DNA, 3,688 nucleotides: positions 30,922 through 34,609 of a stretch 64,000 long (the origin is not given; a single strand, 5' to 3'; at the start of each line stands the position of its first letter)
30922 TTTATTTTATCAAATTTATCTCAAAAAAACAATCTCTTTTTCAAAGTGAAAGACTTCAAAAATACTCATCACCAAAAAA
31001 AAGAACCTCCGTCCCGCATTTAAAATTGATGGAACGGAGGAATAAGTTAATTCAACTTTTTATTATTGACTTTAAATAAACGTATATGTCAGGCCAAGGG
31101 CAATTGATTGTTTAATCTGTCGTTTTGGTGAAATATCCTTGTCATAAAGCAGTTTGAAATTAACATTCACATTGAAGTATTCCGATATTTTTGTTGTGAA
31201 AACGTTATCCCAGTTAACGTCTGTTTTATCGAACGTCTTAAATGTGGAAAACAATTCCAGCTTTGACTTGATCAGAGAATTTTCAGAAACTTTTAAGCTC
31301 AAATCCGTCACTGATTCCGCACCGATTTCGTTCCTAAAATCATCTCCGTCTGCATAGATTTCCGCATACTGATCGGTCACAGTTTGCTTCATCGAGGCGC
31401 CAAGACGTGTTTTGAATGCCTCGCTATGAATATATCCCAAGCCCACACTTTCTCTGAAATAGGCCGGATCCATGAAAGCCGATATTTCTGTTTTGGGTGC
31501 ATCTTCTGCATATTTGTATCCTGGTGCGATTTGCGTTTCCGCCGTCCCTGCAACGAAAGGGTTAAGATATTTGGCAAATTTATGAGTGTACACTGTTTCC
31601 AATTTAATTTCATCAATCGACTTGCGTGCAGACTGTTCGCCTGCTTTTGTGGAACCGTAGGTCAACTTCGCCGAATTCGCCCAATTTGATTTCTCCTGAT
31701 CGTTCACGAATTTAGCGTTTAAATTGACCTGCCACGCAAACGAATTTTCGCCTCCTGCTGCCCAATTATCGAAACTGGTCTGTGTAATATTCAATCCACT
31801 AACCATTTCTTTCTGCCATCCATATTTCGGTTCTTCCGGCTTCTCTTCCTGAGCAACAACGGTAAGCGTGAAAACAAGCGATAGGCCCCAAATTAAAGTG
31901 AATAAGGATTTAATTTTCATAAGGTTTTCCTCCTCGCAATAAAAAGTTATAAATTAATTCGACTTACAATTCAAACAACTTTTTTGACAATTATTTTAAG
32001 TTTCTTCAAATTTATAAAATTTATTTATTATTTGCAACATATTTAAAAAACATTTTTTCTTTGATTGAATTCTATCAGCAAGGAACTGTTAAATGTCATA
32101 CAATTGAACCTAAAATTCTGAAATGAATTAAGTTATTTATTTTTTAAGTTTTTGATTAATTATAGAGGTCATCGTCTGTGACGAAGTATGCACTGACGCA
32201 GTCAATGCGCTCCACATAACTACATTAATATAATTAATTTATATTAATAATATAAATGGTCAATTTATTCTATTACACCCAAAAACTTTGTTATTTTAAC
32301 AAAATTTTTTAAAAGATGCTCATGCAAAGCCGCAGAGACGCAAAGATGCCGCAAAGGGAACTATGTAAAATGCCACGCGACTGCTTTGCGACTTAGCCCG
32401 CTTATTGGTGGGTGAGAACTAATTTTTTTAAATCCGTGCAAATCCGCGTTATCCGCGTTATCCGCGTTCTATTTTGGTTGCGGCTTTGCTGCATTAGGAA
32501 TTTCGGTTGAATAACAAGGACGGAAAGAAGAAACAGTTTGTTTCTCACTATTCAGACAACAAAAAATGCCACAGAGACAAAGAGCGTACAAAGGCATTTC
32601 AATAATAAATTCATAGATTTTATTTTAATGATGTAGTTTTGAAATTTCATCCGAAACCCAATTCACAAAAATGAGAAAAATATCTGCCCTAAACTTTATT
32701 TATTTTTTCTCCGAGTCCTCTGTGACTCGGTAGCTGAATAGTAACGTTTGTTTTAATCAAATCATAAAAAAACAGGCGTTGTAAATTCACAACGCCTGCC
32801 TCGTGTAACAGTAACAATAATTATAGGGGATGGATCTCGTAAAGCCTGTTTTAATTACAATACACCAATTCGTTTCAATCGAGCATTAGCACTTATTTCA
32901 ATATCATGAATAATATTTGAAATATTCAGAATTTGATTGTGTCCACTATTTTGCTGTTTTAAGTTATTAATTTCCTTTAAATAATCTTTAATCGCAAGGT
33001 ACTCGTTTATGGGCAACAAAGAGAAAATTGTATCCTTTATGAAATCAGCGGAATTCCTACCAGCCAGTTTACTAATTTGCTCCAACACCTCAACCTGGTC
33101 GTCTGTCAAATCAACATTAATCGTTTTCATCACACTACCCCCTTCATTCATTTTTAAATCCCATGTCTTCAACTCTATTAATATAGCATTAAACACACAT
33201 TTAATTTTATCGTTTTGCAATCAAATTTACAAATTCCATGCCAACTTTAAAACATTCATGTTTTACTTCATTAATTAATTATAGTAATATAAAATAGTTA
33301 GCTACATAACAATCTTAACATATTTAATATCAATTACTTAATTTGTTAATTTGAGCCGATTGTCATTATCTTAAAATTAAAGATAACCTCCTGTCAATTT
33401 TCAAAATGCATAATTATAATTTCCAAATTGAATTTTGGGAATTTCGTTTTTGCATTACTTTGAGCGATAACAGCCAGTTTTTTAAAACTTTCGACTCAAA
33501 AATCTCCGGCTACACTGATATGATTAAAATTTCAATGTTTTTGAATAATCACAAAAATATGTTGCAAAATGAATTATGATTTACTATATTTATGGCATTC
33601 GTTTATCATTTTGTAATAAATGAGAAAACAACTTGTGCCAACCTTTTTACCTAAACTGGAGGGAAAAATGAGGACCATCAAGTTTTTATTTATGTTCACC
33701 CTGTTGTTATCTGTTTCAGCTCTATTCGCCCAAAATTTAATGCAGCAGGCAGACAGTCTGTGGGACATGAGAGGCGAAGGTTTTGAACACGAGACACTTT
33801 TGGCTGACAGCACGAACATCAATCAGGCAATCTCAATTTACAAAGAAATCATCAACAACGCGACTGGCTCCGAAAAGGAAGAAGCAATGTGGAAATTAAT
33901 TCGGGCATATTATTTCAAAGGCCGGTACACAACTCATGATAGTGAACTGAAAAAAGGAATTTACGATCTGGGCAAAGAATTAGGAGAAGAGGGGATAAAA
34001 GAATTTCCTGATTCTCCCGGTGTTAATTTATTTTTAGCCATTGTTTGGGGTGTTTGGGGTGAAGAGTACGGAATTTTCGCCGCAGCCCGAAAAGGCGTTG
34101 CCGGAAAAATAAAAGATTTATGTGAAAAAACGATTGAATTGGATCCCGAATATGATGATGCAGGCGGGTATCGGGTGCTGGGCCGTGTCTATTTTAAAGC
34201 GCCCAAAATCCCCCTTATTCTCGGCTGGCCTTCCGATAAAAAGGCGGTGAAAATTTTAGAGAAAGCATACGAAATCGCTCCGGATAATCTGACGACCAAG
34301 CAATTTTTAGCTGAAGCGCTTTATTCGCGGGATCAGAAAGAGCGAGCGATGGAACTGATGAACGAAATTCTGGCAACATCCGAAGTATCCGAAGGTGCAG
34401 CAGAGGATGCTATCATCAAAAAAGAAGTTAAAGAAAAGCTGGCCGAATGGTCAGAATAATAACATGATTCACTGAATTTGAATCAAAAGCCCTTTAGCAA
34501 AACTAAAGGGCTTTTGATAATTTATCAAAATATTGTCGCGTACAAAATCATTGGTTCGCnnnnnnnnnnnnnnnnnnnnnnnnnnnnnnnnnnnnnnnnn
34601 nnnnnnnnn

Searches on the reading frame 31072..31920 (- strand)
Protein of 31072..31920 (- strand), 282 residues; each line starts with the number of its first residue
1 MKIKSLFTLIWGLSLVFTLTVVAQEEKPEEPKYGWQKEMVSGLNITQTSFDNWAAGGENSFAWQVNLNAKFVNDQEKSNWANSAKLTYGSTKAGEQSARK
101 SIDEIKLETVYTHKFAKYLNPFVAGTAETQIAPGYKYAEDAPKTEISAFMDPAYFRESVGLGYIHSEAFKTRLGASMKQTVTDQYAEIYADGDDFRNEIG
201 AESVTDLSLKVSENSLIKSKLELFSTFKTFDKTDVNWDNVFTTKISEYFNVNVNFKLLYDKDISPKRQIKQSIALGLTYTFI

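Call 52: find_encoding_contigs(protein=window:31072-31920:-, flank=10000, max_places=10)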
Protein window:31072-31920:- (282 aa): 1 contig read that carries it; 1 place shown.
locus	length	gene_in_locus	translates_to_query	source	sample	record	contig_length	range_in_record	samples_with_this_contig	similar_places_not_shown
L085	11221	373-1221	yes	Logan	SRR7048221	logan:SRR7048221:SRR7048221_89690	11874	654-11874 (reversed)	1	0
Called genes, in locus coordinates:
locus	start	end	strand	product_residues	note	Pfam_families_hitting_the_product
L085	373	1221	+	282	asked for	PF11276:DUF3078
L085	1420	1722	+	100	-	-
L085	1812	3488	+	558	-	PF19527:DUF6055, PF18962:Por_Secre_tail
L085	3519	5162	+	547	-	PF13585:CHU_C (faint), PF18962:Por_Secre_tail, PF13860:FlgD_ig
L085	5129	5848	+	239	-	PF18306:LDcluster4, PF03641:Lysine_decarbox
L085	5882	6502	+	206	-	-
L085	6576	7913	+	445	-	PF00989:PAS, PF08448:PAS_4, PF13188:PAS_8 (weak), PF13426:PAS_9, PF00158:Sigma54_activat, PF14532:Sigma54_activ_2, PF07728:AAA_5, PF25601:AAA_lid_14, +1 more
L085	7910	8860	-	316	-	PF01745:IPT (weak), PF01715:IPPT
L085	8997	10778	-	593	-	PF02518:HATPase_c (weak), PF13589:HATPase_c_3, PF01119:DNA_mis_repair, PF08676:MutL_C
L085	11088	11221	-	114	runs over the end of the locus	PF01740:STAS, PF13466:STAS_2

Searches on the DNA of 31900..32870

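Call 41: search_rna_families(source=window, start=31900, end=32870, threshold=evalue, max_evalue=10)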
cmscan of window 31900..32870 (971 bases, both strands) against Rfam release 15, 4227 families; matches with E-value up to 10: 6.
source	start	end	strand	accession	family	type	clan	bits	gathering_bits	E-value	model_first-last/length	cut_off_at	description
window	32743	32819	-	RF02031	tpke11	Gene; sRNA;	-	30.1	43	0.00029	1-77/77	no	tpke11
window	32055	32127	+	RF00536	snoMe28S-Cm3227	Gene; snRNA; snoRNA; CD-box;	-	22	43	1.6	1-82/82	no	Small nucleolar RNA Me28S-Cm3227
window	32519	32629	+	RF00558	L20_leader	Cis-reg; leader;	-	19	58.7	0.61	1-127/127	no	Ribosomal protein L20 leader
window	32485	32650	+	RF02863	sRNA_2410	Gene; sRNA;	-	17.2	61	4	1-196/196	no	Enterococcus sRNA 2410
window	32760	32824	+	RF02031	tpke11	Gene; sRNA;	-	15.7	43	2.6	1-77/77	no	tpke11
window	32625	32716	+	RF01561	DdR11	Gene; snRNA; snoRNA; CD-box;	-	15.5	65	4.3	1-76/76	no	Dictyostelium snoRNA DdR11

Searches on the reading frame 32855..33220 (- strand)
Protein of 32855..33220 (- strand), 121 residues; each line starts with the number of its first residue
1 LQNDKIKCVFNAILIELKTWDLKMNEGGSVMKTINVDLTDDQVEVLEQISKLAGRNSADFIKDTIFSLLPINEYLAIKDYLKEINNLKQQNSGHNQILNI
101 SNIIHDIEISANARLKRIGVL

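Call 20: find_encoding_contigs(protein=window:32855-33220:-, flank=10000, max_places=10)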
Protein window:32855-33220:- (121 aa): no gene with exactly this product is on record in the collection.

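Call 65: search_protein_families(library=pfam, proteins=[window:32855-33220:-])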
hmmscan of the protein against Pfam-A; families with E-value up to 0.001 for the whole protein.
window:32855-33220:- (121 aa): 0 families

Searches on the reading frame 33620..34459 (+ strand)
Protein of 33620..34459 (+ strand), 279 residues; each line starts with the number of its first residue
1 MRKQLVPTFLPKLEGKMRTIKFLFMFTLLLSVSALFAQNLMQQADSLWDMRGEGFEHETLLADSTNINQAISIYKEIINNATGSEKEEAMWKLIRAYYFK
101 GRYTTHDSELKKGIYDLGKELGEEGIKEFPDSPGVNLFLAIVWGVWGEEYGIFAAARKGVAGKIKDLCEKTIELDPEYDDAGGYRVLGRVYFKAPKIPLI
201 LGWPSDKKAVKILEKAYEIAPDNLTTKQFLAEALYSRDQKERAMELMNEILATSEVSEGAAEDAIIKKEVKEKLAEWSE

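Call 65: search_protein_families(library=pfam, proteins=[window:33620-34459:+])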
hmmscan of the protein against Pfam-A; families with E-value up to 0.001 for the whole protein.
window:33620-34459:+ (279 aa): 4 families
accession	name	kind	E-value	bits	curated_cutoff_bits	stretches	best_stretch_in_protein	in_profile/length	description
PF14559.12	TPR_19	-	2.2e-11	44.4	25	1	208-253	9-54/68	Tetratricopeptide repeat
PF13428.12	TPR_14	-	5.4e-05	23.9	23.5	0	207-232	18-43/44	Tetratricopeptide repeat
PF14561.12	TPR_20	-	0.0005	20.8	25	0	206-255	4-53/90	Tetratricopeptide repeat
PF12895.13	ANAPC3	-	0.00065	20.4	27.2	0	207-256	6-54/82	Anaphase-promoting complex, cyclosome, subunit 3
